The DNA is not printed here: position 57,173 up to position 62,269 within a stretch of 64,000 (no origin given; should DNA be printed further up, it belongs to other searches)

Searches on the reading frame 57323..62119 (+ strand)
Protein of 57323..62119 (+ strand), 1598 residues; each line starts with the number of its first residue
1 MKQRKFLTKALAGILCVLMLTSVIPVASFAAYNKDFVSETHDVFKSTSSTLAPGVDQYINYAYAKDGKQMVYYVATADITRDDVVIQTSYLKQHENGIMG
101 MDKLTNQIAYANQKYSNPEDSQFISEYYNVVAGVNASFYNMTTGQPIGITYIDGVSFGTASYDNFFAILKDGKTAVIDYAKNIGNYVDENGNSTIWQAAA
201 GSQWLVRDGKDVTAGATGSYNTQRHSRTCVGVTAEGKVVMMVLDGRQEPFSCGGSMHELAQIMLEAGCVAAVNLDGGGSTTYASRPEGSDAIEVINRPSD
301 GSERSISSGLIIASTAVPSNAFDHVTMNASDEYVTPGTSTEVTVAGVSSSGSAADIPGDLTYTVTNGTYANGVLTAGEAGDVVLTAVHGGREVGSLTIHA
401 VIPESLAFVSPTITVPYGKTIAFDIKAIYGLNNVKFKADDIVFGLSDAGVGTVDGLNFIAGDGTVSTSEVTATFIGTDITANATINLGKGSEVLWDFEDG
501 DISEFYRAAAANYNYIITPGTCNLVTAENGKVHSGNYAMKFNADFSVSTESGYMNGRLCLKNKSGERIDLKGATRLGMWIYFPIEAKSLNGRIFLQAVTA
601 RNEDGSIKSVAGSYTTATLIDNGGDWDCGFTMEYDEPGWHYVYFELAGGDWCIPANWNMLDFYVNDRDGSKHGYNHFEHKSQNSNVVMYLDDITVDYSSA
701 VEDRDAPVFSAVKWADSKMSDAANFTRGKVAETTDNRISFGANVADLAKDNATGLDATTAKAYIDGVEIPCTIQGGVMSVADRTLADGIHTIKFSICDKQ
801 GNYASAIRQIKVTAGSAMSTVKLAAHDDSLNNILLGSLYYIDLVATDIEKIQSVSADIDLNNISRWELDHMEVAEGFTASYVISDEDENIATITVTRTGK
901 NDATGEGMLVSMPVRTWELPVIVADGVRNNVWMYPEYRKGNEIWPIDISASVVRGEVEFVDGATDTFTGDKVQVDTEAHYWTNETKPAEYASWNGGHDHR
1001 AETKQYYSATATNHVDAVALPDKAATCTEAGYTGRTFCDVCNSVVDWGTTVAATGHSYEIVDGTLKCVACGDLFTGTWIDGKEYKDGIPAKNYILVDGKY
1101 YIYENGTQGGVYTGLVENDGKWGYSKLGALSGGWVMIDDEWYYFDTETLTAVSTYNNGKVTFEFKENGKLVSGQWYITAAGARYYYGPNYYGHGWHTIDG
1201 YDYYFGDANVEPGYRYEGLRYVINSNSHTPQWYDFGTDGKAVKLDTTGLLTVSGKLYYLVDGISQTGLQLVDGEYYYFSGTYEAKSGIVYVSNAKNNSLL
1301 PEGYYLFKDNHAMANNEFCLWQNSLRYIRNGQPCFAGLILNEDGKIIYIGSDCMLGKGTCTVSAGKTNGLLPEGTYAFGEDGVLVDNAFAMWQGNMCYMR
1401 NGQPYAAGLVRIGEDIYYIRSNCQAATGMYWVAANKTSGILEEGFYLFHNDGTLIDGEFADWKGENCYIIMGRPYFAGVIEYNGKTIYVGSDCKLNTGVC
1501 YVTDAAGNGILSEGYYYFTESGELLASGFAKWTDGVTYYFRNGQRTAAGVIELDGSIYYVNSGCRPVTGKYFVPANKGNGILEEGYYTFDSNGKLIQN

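Call 11: search_protein_families(library=pfam, proteins=[window:57323-62119:+], max_evalue=0.001)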
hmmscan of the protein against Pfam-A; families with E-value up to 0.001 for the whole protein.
window:57323-62119:+ (1598 aa): 2 families
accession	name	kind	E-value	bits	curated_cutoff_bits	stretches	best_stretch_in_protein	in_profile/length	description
PF09992.14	NAGPA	-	1e-36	127.1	25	1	128-312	1-168/169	Phosphodiester glycosidase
PF19127.6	Choline_bind_3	-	0.00012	22.3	27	0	1247-1279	2-36/47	Choline-binding repeat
